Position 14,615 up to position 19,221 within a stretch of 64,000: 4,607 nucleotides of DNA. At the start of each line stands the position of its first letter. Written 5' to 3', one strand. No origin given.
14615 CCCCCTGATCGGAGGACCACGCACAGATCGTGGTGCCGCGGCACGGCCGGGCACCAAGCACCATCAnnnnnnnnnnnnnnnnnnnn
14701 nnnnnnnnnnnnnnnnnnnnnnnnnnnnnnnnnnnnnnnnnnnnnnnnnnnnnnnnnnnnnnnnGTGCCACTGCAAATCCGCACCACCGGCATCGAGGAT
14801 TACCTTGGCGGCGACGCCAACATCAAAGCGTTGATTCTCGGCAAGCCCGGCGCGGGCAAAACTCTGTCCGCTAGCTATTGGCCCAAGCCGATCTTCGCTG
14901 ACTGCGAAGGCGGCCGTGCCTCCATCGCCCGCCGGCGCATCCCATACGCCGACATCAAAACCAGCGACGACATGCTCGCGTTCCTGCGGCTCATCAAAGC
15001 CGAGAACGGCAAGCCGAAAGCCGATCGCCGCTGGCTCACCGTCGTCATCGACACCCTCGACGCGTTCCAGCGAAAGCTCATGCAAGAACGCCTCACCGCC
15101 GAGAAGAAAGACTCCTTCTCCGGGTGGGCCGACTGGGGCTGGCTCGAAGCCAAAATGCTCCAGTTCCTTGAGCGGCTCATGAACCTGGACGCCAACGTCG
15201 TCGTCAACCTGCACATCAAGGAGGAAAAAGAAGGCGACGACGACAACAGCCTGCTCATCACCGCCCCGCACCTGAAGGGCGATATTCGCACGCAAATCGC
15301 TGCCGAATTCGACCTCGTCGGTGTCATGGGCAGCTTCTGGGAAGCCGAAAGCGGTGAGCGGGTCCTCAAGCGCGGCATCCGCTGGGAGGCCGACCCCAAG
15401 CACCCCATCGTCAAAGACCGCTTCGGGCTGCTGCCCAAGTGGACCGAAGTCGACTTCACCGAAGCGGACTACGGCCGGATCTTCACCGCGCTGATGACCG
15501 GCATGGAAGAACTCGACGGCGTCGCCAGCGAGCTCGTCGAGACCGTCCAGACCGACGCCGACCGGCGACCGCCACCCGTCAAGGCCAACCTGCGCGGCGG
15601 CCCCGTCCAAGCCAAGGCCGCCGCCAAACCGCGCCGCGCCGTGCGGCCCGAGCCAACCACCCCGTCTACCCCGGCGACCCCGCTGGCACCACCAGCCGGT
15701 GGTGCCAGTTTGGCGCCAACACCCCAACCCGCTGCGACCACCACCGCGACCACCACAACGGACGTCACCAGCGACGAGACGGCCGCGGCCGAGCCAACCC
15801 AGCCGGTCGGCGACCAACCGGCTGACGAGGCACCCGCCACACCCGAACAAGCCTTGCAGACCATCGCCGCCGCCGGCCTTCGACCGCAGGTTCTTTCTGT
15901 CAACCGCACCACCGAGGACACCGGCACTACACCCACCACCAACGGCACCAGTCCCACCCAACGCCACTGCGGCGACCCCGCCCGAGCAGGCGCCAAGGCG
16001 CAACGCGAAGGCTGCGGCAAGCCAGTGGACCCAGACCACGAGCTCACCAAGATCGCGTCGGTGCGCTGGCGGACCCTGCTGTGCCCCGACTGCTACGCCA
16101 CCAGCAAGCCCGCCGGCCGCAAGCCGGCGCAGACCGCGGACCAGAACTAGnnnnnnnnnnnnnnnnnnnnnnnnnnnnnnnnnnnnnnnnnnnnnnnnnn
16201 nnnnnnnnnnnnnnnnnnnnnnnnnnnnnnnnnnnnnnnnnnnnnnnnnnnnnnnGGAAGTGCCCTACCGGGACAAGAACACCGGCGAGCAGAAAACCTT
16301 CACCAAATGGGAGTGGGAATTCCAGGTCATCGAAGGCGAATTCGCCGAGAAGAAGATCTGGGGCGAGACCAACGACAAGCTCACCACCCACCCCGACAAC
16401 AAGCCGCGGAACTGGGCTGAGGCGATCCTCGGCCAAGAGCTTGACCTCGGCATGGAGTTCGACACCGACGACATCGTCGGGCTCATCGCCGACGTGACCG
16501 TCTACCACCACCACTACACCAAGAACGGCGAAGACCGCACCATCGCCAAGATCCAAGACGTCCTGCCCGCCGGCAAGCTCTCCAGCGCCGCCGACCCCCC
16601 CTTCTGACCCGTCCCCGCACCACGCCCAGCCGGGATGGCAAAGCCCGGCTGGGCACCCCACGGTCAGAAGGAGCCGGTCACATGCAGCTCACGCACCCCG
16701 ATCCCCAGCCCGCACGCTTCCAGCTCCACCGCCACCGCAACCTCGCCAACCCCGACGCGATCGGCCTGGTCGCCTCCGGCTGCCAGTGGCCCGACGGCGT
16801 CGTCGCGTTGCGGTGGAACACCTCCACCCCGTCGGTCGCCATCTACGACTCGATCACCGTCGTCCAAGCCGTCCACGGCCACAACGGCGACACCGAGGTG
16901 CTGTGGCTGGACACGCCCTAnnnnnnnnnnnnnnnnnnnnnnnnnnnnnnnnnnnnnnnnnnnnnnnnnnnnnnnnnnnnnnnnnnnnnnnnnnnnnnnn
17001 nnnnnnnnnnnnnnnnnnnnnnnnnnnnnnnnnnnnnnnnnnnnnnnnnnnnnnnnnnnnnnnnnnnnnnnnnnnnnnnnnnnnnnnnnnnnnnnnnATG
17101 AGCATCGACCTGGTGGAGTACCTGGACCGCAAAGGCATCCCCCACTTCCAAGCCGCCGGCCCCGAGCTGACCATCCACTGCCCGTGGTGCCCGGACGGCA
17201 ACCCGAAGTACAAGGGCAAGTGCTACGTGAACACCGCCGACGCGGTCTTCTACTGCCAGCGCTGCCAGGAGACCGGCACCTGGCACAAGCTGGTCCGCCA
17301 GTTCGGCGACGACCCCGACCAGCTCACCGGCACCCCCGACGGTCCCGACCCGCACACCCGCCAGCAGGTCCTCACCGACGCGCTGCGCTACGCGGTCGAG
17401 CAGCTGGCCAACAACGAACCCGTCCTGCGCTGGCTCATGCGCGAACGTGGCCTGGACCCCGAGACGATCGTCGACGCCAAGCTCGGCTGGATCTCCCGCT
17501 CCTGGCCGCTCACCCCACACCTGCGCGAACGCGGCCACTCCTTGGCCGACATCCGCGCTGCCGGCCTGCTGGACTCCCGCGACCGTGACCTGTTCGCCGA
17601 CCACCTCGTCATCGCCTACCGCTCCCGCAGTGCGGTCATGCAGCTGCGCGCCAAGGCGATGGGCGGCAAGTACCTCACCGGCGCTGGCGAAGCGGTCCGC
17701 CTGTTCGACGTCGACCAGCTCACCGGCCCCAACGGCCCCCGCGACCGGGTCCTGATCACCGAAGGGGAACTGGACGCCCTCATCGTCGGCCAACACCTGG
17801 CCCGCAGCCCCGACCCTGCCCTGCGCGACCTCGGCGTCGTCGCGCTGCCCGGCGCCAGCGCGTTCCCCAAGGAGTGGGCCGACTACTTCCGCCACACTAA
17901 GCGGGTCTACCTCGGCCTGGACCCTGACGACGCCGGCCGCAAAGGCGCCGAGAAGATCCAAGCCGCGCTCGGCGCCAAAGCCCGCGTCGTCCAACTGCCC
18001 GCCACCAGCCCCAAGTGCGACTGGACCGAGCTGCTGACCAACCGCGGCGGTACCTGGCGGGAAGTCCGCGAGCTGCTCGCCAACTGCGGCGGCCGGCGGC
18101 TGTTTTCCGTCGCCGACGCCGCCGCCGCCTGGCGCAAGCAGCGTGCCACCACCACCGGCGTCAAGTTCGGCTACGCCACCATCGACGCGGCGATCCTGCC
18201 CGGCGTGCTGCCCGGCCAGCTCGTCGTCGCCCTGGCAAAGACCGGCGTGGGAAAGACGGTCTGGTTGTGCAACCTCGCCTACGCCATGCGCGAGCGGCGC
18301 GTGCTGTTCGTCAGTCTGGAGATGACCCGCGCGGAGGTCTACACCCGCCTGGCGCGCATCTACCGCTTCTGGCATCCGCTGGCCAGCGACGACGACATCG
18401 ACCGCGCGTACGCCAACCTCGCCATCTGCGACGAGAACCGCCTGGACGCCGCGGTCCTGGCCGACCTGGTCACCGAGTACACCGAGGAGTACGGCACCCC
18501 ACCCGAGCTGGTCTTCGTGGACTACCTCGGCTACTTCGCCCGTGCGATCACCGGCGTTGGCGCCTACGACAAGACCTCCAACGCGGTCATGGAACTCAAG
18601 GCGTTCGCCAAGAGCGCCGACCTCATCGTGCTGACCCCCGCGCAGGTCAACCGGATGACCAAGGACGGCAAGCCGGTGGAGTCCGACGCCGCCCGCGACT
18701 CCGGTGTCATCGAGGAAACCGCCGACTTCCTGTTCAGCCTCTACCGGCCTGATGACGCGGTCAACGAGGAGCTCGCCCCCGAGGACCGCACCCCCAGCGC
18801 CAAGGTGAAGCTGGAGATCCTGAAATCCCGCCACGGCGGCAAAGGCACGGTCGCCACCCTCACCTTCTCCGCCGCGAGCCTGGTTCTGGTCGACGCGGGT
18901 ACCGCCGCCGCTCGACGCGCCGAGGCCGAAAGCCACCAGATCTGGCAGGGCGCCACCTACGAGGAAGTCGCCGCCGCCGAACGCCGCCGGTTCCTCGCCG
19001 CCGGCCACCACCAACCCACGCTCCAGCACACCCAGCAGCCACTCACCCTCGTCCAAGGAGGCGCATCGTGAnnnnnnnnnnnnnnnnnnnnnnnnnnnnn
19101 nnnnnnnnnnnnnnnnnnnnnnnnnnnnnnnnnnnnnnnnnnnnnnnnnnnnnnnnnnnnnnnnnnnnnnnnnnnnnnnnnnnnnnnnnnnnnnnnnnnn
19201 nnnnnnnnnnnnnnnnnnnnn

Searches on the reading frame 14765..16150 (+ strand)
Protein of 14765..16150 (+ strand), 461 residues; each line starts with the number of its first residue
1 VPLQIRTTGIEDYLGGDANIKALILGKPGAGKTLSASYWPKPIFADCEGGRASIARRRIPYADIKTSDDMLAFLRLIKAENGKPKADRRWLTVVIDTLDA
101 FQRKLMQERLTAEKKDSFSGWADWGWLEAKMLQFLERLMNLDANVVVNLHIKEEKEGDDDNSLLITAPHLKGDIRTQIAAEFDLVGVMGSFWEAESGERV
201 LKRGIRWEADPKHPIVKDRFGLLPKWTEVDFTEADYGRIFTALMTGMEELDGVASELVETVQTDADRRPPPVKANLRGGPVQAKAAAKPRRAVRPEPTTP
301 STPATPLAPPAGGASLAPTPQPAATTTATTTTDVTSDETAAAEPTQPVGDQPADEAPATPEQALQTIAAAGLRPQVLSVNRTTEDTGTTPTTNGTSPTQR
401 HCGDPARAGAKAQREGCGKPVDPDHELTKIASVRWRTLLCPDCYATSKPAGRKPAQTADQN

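Call 24: search_protein_families(library=phrogs, max_evalue=0.00001, proteins=[window:14765-16150:+])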
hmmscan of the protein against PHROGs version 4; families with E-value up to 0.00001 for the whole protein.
window:14765-16150:+ (461 aa): 2 families
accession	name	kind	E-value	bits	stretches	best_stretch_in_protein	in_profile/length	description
phrog_124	-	DNA, RNA and nucleotide metabolism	1.4e-32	114.6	1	17-273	41-281/382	Sak4-like ssDNA annealing protein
phrog_1366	-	unknown function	5.7e-06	27.1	1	18-159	13-163/307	-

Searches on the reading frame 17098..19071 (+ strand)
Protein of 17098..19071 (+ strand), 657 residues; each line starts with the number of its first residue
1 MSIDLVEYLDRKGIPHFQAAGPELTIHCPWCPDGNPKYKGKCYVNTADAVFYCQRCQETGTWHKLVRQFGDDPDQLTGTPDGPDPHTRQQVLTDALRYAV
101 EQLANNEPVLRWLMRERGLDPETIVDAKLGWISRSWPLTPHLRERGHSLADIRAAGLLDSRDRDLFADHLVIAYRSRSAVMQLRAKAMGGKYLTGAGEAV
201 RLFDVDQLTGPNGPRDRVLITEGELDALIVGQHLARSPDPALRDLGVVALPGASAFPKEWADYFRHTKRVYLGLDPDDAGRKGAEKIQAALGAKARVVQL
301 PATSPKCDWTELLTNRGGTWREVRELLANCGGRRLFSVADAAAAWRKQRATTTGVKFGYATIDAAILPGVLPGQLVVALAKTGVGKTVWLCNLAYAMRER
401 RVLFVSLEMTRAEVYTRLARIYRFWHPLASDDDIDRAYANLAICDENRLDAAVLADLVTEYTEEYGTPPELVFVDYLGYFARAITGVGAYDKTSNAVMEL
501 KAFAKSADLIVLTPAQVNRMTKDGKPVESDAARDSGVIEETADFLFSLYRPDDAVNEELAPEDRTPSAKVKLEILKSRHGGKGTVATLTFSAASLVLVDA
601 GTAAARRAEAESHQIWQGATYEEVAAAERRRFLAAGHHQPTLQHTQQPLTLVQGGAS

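Call 24: search_protein_families(library=phrogs, max_evalue=0.00001, proteins=[window:17098-19071:+])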
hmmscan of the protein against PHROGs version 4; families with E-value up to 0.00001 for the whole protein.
window:17098-19071:+ (657 aa): 7 families
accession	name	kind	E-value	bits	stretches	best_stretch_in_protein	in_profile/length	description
phrog_239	-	DNA, RNA and nucleotide metabolism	2.2e-42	147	1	144-626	120-624/801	DNA primase/helicase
phrog_19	-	DNA, RNA and nucleotide metabolism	1.3e-37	131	1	343-601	323-582/621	DnaB-like replicative helicase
phrog_47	-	DNA, RNA and nucleotide metabolism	1.6e-27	97.5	1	3-330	29-333/947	DNA primase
phrog_243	-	DNA, RNA and nucleotide metabolism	4.6e-16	59.6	1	355-582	20-246/273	DnaB-like replicative helicase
phrog_849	-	DNA, RNA and nucleotide metabolism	2.2e-14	54.3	1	176-344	202-357/435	DNA primase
phrog_11530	-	unknown function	2.5e-12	48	1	440-612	5-170/184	-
phrog_6444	-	DNA, RNA and nucleotide metabolism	2.1e-08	34.4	1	101-315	129-353/577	DNA primase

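Call 37: search_dna_similar(query=window:17098-19071:+, collection=phages, mode=protein, max_evalue=0.00001, max_rows=12)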
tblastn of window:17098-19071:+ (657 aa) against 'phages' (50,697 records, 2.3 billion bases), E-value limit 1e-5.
Records with a match: 322; places in all: 322; records where one place covers at least 80% of the query: 0.
Best place of each record, by identity: <60% 322.
By first word of the organism name: Escherichia 74; Yersinia 39; Microbacterium 36; Salmonella 28; Acinetobacter 27; Propionibacterium 27; Vibrio 21; Pseudomonas 17; Enterobacteria 11; Gordonia 8; and 21 more.
By host as written in the record: Yersinia pestis 31; Escherichia coli 30; Microbacterium foliorum NRRL B-24224 25; Vibrio cholerae 17; - 17; Microbacterium foliorum NRRL B-24224 SEA 11; Acinetobacter baumannii 11; Propionibacterium acnes 10; and 104 more.
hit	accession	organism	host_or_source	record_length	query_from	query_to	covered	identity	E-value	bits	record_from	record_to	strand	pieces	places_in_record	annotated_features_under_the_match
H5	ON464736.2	Vibrio phage ICP3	Vibrio cholerae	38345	212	586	57%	26.3%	2e-6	58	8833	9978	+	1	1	primase/helicase protein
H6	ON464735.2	Vibrio phage ICP3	Vibrio cholerae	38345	212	586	57%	26.3%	2e-6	58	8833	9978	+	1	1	primase/helicase protein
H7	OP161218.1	Yersinia phage vB_YenP_WW1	Yersinia enterocolitica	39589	212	586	57%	26.0%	2e-8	64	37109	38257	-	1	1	toprim domain-containing protein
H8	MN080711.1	Escherichia phage vB_Eco_D226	Escherichia coli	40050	212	586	57%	26.0%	4e-8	63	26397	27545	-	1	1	primase/helicase protein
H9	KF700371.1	Erwinia phage FE44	Erwinia sp. 60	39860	212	586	57%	26.0%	5e-8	63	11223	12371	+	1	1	DNA primase/helicase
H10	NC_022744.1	Erwinia phage FE44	Erwinia sp. 60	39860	212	586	57%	26.0%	5e-8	63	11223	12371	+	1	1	DNA primase/helicase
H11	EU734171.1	Escherichia phage BA14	Escherichia coli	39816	212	586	57%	26.0%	5e-8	62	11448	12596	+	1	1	4A: gp4A | 4.2: gp4.2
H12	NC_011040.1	Escherichia phage BA14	Escherichia coli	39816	212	586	57%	26.0%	5e-8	62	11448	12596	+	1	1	4A: DNA primase/helicase | 4.2: hypothetical protein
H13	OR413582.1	Salmonella phage SPLA4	Salmonella enterica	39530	212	586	57%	26.0%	6e-8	62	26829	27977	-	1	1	DNA primase/helicase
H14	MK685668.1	Shigella phage VB_Ship_A7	Shigella flexneri A7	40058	212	586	57%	26.0%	1e-7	62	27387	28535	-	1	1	DNA primase/helicase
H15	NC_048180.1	Shigella phage VB_Ship_A7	Shigella flexneri A7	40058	212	586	57%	26.0%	1e-7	62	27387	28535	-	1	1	DNA primase/helicase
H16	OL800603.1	Salmonella phage vB_STy-RN5i1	Salmonella enterica serovar Typhimurium ...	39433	212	586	57%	25.8%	3e-8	64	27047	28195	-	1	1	DNA primase/helicase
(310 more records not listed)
